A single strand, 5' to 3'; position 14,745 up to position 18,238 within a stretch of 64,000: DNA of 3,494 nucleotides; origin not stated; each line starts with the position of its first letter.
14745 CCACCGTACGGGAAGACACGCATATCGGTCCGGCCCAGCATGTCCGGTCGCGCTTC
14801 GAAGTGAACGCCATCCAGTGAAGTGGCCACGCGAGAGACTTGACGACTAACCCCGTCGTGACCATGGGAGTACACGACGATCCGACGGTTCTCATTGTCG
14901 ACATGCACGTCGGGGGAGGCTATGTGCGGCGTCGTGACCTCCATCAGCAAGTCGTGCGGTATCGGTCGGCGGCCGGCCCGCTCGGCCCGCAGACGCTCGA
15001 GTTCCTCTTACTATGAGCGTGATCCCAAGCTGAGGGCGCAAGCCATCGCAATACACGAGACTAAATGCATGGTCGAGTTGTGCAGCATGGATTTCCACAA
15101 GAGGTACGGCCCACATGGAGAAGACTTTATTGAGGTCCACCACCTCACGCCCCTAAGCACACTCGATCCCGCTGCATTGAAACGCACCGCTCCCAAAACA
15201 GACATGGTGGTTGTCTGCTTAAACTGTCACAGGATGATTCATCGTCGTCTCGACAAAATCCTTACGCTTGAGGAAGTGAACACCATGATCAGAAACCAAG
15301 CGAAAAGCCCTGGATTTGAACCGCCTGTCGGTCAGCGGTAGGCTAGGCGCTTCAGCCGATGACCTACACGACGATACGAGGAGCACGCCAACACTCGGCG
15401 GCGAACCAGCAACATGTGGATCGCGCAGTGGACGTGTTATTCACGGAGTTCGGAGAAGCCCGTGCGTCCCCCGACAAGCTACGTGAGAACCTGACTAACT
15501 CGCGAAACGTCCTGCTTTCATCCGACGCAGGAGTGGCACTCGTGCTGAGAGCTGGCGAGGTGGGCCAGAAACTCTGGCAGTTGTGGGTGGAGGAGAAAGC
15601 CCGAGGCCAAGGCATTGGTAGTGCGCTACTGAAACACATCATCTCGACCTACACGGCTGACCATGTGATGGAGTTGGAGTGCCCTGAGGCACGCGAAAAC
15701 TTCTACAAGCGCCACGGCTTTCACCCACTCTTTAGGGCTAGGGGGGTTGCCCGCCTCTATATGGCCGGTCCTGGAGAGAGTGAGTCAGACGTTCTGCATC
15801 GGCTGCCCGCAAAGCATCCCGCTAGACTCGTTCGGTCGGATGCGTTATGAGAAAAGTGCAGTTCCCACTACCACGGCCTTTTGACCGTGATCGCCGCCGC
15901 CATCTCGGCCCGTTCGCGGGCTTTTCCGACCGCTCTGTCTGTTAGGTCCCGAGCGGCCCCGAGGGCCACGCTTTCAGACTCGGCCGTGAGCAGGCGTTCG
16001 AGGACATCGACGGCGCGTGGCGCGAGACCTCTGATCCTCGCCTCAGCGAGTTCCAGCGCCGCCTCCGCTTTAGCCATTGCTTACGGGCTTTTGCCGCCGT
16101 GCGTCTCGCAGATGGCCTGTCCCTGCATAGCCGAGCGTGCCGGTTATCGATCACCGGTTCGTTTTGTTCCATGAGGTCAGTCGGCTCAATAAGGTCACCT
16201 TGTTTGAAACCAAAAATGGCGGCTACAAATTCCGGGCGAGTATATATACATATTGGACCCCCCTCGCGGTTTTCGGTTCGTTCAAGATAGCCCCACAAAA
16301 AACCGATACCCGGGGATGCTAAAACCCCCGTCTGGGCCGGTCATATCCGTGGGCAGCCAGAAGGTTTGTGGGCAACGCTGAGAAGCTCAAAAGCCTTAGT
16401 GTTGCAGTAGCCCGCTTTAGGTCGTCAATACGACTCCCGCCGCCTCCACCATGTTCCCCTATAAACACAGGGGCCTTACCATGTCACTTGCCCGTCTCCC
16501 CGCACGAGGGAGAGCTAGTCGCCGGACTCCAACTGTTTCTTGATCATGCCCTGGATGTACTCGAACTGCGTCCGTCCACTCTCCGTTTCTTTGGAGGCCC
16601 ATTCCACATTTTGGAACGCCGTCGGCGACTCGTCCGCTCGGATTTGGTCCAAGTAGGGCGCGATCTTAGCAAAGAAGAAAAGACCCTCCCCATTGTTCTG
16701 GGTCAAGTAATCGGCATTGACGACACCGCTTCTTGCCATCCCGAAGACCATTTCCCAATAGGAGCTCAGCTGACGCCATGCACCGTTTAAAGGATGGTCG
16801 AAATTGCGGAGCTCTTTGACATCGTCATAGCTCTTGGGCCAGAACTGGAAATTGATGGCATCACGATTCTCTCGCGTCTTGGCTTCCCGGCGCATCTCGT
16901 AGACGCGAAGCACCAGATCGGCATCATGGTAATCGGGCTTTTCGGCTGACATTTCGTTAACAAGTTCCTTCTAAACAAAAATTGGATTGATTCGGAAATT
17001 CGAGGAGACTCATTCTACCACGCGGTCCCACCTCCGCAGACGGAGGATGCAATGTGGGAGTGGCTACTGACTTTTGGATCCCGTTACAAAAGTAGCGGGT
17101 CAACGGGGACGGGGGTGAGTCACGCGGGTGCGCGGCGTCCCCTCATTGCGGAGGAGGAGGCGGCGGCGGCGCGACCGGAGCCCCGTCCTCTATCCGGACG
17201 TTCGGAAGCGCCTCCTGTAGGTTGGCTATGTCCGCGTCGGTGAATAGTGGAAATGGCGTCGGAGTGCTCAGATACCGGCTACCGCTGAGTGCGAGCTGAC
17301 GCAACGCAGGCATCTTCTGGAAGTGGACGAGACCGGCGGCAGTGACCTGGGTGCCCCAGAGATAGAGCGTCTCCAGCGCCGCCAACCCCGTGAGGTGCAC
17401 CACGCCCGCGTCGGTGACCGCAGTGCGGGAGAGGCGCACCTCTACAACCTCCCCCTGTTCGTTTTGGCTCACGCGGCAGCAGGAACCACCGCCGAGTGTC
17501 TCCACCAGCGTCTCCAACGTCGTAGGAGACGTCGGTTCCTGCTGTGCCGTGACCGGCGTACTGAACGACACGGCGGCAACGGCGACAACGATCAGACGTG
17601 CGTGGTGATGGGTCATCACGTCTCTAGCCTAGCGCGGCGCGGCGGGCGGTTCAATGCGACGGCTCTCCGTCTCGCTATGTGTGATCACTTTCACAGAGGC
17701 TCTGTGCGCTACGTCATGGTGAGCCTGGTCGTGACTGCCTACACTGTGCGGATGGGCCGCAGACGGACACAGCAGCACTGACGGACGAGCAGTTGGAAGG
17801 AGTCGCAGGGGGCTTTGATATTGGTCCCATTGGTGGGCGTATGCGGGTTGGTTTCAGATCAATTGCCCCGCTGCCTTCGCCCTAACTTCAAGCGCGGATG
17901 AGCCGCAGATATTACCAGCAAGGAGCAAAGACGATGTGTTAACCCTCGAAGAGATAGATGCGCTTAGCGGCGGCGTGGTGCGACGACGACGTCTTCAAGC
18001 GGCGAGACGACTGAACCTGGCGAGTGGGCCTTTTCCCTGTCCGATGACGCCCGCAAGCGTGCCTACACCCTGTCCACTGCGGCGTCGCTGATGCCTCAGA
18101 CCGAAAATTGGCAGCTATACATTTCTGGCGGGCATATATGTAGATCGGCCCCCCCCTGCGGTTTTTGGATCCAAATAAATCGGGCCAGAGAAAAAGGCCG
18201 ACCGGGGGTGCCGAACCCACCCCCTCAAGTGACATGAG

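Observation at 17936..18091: Unlisted 51-codon sORF with a colicin-V-type double-glycine leader (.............) and an Arg/Pro/Cys-rich 38-aa core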

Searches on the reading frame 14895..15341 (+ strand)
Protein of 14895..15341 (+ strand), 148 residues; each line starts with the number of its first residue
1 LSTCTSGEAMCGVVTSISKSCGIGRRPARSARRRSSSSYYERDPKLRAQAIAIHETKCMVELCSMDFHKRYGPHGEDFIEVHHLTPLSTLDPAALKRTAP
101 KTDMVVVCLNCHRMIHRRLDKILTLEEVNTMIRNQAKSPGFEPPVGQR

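Call 13: search_protein_families(library=pfam, proteins=[window:14895-15341:+], max_evalue=1)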
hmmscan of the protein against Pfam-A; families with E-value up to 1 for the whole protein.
window:14895-15341:+ (148 aa): 2 families
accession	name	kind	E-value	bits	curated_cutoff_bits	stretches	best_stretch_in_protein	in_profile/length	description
PF01844.29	HNH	-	9.9e-05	22.9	21.4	1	62-118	3-47/47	HNH endonuclease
PF21326.4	KDM6_GATAL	-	0.044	14.1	27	1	101-127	30-56/59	KDM6, GATA-like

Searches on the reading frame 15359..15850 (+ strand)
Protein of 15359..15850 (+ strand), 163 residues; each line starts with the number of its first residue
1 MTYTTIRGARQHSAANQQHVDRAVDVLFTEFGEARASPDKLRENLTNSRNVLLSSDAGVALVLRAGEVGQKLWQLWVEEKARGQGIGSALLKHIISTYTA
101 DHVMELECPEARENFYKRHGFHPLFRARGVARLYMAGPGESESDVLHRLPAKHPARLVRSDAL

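Call 13: search_protein_families(library=pfam, proteins=[window:15359-15850:+], max_evalue=1)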
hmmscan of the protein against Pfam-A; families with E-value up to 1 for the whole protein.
window:15359-15850:+ (163 aa): 8 families
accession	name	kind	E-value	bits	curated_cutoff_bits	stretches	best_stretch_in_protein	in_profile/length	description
PF13508.13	Acetyltransf_7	-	3.8e-11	43.6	27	1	58-122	16-83/84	Acetyltransferase (GNAT) domain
PF13673.13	Acetyltransf_10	-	5.1e-08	33.4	23.6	1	29-124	11-110/128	Acetyltransferase (GNAT) domain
PF00583.31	Acetyltransf_1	-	2.4e-07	31.4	20.7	1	72-121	62-116/116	Acetyltransferase (GNAT) family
PF13880.12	Acetyltransf_13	-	0.0027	18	22.8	1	74-105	9-40/69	ESCO1/2 acetyl-transferase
PF14542.12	Acetyltransf_CG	-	0.0077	16.8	30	1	74-113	29-69/80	GCN5-related N-acetyl-transferase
PF21774.3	NagJ_C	-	0.035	15.2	28.3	1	14-71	13-68/114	Hyaluronidase post-catalytic domain-like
PF13420.13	Acetyltransf_4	-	0.088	13.3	24.3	1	66-124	72-137/155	Acetyltransferase (GNAT) domain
PF17013.11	Acetyltransf_15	-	0.18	11.6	35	1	72-114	75-103/210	Putative acetyl-transferase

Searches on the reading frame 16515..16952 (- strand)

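Call 13: search_protein_families(library=pfam, proteins=[window:16515-16952:-], max_evalue=1)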
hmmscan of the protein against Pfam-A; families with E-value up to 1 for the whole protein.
window:16515-16952:- (145 aa): 2 families
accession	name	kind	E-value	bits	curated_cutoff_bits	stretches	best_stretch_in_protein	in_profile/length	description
PF15956.11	DUF4760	-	3.3e-17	63.4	25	1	9-119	4-137/141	Domain of unknown function (DUF4760)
PF12202.14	OSR1_C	-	0.039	14.5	22.4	1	12-38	2-27/63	Oxidative-stress-responsive kinase 1 C-terminal domain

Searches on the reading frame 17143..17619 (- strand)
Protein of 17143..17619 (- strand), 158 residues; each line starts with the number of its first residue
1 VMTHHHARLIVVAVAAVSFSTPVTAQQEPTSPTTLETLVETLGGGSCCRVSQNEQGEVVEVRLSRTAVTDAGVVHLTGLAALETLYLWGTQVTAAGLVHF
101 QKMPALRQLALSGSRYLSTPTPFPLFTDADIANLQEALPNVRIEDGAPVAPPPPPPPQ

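Call 13: search_protein_families(library=pfam, proteins=[window:17143-17619:-], max_evalue=1)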
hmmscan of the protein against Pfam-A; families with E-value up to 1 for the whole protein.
window:17143-17619:- (158 aa): 2 families
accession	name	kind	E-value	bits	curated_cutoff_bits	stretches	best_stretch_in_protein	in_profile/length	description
PF13855.12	LRR_8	-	0.00095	19.3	27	1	60-113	5-58/61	Leucine rich repeat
PF12799.13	LRR_4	-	0.0014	19.3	27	1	82-119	3-38/44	Leucine Rich repeats (2 copies)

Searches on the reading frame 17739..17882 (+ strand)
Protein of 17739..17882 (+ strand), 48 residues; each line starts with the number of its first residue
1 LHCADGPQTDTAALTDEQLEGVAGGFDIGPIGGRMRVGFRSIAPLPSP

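Call 12: search_protein_families(library=ncbifam, proteins=[window:17739-17882:+], max_evalue=10)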
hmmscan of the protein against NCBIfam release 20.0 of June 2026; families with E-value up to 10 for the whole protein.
seq(48 aa): 4 families
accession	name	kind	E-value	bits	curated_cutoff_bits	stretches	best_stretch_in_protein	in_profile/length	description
NF038167.1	cyan_ocin_like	subfamily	0.027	14.6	32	1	13-27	10-24/72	CTB family bacteriocin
TIGR03793.1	leader_NHLP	domain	0.034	14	50.9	1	7-25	59-77/77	NHLP leader peptide family RiPP precursor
NF038153.1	lant_leader_L1a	domain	0.049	13.8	22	1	12-25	19-32/32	class I lanthipeptide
NF033456.1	RiPP_CCRG-2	domain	0.19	11.7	24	1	15-25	7-17/18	CCRG-2 family RiPP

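Call 13: search_protein_families(library=pfam, proteins=[window:17739-17882:+], max_evalue=1)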
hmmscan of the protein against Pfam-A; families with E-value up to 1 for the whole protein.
seq(48 aa): 0 families

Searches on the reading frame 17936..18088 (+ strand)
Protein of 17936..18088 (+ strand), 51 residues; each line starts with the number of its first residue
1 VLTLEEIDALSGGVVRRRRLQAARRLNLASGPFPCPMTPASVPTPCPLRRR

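Call 12: search_protein_families(library=ncbifam, proteins=[window:17936-18088:+], max_evalue=10)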
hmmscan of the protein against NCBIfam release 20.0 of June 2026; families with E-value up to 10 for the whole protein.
seq(51 aa): 0 families

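Call 13: search_protein_families(library=pfam, proteins=[window:17936-18088:+], max_evalue=1)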
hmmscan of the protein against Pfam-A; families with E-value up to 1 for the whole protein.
seq(51 aa): 0 families

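Call 14: find_encoding_contigs(protein=window:17936-18088:+, flank=10000)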
Protein window:17936-18088:+ (51 aa): no gene with exactly this product is on record in the collection.

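Call 34: find_homologous_proteins(query=window:17936-18088:+, max_evalue=10)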
Query seq(51 aa) (51 aa): 9 proteins with E <= 10 among 9 candidates.
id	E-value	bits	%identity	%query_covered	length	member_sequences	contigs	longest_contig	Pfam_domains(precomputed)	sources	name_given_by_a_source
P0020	5.9e-19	84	84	96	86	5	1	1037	-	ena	-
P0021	1.3e-18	83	82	96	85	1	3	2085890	-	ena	-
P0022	3.0e-18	82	75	100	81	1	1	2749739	-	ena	-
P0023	4.2e-18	81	85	92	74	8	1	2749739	-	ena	-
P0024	9.0e-18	80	78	96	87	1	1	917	-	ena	-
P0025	4.9e-16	75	78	96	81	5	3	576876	-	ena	-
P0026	8.0e-14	68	68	92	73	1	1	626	-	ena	-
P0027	1.9e-13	67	83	80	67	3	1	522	-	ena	-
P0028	8.5e-11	58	60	98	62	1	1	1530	-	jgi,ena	-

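Call 37: find_encoding_contigs(protein=P0022, flank=10000, max_places=2)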
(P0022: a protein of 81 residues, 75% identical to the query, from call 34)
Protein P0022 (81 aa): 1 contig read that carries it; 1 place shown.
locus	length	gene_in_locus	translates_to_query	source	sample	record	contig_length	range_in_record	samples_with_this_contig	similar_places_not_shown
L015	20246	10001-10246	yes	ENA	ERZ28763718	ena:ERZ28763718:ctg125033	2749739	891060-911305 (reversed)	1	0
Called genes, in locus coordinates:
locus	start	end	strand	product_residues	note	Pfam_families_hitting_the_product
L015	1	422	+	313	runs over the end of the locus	-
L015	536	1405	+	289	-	-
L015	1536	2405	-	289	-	PF03328:HpcH_HpaI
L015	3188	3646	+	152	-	-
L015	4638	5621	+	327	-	PF04199:Cyclase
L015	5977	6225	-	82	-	PF12762:DDE_Tnp_IS1595 (weak)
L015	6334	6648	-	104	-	PF12762:DDE_Tnp_IS1595 (weak)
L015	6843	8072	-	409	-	PF14690:Zn_ribbon_ISL3 (weak), PF13542:HTH_Tnp_ISL3 (weak), PF01610:DDE_Tnp_ISL3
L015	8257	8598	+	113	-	-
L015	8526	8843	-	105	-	-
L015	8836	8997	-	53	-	-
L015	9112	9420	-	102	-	PF07862:Nif11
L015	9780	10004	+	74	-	-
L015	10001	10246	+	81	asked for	-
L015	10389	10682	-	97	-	PF05118:Asp_Arg_Hydrox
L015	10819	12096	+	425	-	PF00872:Transposase_mut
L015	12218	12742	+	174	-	-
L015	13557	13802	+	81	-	-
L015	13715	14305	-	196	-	PF13886:TM7S3_TM198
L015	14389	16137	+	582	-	PF09837:DUF2064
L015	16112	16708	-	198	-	PF21176:RecR_HhH, PF02132:RecR_ZnF (weak), PF01751:Toprim, PF13662:Toprim_4, PF21175:RecR_C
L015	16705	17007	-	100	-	PF02575:YbaB_DNA_bd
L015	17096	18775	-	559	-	PF05496:RuvB_N (weak), PF13177:DNA_pol3_delta2, PF13401:AAA_22 (weak), PF13604:AAA_30, PF00004:AAA, PF22608:DNAX_ATPase_lid, PF12169:DNA_pol3_gamma3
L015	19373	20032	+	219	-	-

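Call 38: find_encoding_contigs(protein=P0025, flank=10000, max_places=3)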
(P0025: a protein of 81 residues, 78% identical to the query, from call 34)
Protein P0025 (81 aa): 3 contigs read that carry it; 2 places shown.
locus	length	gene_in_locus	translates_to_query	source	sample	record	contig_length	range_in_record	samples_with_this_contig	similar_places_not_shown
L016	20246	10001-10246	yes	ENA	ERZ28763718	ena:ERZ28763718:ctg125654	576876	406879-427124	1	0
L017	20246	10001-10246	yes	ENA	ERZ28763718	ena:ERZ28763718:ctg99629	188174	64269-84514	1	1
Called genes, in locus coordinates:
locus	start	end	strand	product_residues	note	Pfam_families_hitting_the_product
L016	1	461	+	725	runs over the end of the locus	PF09371:Tex_N, PF22706:Tex_central_region, PF16921:Tex_YqgF, PF14635:HHH_7, PF12836:HHH_3, PF17674:HHH_9, PF00575:S1, PF23459:S1_RRP5 (weak), +1 more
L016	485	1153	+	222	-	PF01564:Spermine_synth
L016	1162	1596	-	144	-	PF10263:SprT-like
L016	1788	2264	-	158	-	-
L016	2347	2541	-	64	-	-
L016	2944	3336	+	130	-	-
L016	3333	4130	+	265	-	PF13276:HTH_21 (weak)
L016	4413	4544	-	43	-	-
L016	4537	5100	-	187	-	PF13276:HTH_21 (weak)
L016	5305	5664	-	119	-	PF13518:HTH_28 (weak)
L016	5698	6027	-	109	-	PF13276:HTH_21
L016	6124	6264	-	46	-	-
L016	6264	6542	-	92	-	PF13518:HTH_28 (weak)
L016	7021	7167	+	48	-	-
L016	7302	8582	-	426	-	-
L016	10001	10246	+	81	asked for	-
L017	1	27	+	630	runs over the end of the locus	PF00005:ABC_tran, PF00006:ATP-synt_ab (faint), PF02463:SMC_N (faint), PF03308:MeaB (faint), PF13191:AAA_16 (faint), PF12848:ABC_tran_Xtn (weak), PF00005:ABC_tran, PF16326:ABC_tran_CTD, +7 more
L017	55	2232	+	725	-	PF09371:Tex_N, PF22706:Tex_central_region, PF16921:Tex_YqgF, PF14635:HHH_7, PF12836:HHH_3, PF17674:HHH_9, PF00575:S1, PF23459:S1_RRP5 (weak), +1 more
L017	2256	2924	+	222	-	PF01564:Spermine_synth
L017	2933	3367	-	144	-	PF10263:SprT-like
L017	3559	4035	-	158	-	-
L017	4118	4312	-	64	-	-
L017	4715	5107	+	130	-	-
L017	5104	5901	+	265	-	PF13276:HTH_21 (weak)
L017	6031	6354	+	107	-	-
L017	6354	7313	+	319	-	PF01695:IstB_IS21, PF00308:Bac_DnaA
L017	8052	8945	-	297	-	PF13276:HTH_21, PF00665:rve (weak), PF13683:rve_3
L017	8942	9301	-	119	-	PF13518:HTH_28 (weak)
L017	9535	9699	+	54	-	-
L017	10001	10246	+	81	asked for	-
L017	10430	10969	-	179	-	PF08238:Sel1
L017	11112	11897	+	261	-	PF02146:SIR2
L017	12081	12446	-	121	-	PF01661:Macro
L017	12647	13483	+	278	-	PF00872:Transposase_mut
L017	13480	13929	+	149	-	PF00872:Transposase_mut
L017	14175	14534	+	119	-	PF13518:HTH_28 (weak)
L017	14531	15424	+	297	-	PF13276:HTH_21, PF00665:rve (weak), PF13683:rve_3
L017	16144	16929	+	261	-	PF01738:DLH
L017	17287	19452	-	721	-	PF14742:GDE_N_bis, PF06202:GDE_C (faint), PF22422:MGH1-like_GH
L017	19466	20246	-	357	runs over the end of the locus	PF13439:Glyco_transf_4, PF13579:Glyco_trans_4_4, PF00534:Glycos_transf_1, PF13692:Glyco_trans_1_4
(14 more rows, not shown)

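Call 40: find_encoding_contigs(protein=P0026, flank=3000, max_places=2)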
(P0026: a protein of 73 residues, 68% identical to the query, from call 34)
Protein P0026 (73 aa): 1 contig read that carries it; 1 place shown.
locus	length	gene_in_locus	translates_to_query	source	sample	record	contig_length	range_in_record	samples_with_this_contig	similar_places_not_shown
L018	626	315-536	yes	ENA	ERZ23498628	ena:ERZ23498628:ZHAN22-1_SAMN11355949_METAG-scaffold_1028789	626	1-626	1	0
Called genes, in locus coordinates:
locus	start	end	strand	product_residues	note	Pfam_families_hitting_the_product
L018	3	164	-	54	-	?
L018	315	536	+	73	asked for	-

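Call 41: find_encoding_contigs(protein=P0028, flank=3000, max_places=2)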
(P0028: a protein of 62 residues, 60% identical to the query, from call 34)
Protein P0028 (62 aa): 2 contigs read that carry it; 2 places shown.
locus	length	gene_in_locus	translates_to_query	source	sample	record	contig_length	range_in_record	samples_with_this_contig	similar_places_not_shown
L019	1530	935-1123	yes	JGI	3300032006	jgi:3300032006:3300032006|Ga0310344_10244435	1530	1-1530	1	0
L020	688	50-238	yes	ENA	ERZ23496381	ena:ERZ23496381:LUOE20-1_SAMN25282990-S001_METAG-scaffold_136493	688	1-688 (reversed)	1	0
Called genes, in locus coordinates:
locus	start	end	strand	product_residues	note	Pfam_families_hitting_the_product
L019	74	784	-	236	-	PF05118:Asp_Arg_Hydrox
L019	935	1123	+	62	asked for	-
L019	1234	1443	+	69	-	-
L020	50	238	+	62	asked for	-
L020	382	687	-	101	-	?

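Call 42: find_encoding_contigs(protein=P0024, flank=3000, max_places=2)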
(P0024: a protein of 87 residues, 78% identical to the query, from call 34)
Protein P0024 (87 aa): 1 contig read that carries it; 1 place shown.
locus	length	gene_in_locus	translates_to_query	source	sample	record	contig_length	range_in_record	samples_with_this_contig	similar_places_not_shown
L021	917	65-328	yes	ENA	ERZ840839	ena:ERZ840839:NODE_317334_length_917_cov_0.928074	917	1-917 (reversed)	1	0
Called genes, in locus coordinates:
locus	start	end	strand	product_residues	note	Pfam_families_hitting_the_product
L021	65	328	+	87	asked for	-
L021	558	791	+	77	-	-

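Call 46: search_protein_families(library=ncbifam, proteins=[P0021, P0024, P0026, P0028, L019:74-790:-, P0027], max_evalue=10)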
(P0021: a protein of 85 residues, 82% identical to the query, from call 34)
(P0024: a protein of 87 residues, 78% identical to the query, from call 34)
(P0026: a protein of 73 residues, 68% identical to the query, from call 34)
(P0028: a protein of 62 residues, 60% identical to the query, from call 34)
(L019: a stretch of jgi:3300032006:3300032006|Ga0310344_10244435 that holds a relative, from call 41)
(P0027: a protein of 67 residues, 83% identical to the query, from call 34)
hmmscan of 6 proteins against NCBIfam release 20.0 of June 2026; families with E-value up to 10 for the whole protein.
P0021 (85 aa): 0 families

P0024 (87 aa): 0 families

P0026 (73 aa): 0 families

P0028 (62 aa): 0 families

L019:74-790:- (238 aa): 2 families
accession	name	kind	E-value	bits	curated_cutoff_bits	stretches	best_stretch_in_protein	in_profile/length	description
NF052565.1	OrnLipAcylHsRhiz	equivalog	2.7e-15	56.2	450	1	102-214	103-213/259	ornithine lipid ester-linked acyl 2-hydroxylase OlsC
NF033391.2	lipid_A_LpxO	equivalog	6.4e-12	45.1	500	1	44-214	50-221/297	lipid A hydroxylase LpxO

P0027 (67 aa): 1 family
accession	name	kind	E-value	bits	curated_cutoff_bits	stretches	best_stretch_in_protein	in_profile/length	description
NF041655.1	MM0924_fam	subfamily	0.24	11.1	45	1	20-32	27-40/57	MM0924 family protein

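Call 57: search_solved_structures(query=A3, max_evalue=10)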
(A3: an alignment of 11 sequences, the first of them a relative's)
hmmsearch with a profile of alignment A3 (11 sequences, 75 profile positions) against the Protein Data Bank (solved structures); distinct sequences matched with E-value up to 10: 0.

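Call 79: search_protein_representatives(alignment_id=A5)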
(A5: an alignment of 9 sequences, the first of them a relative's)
Query: 9 sequences, 81 profile positions. Proteins with E-value up to 0.001 (for the whole library): 7; up to 1e-10: 2; up to 1e-30: 2. The best 7 are listed.
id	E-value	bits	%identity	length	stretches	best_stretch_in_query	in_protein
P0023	4.1e-38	145.0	-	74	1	9-80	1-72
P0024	2.7e-36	139.2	-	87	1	4-81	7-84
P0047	1.2e-10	57.0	-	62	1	9-74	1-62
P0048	4.7e-08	48.7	-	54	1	3-37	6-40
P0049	4.5e-07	45.6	-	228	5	24-43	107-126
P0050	3.9e-05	39.3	-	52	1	9-43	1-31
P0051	2.3e-04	36.9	-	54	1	20-73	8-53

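Call 86: find_encoding_contigs(protein=P0047, flank=10000, max_places=4)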
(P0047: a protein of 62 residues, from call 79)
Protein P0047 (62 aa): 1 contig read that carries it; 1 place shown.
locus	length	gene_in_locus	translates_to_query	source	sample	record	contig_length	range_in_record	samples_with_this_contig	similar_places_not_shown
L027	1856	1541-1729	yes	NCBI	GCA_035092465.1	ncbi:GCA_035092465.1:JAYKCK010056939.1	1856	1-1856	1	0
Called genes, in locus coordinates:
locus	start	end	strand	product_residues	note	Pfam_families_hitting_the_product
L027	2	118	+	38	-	?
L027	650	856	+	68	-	-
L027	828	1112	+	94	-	-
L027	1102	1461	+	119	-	-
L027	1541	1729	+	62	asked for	-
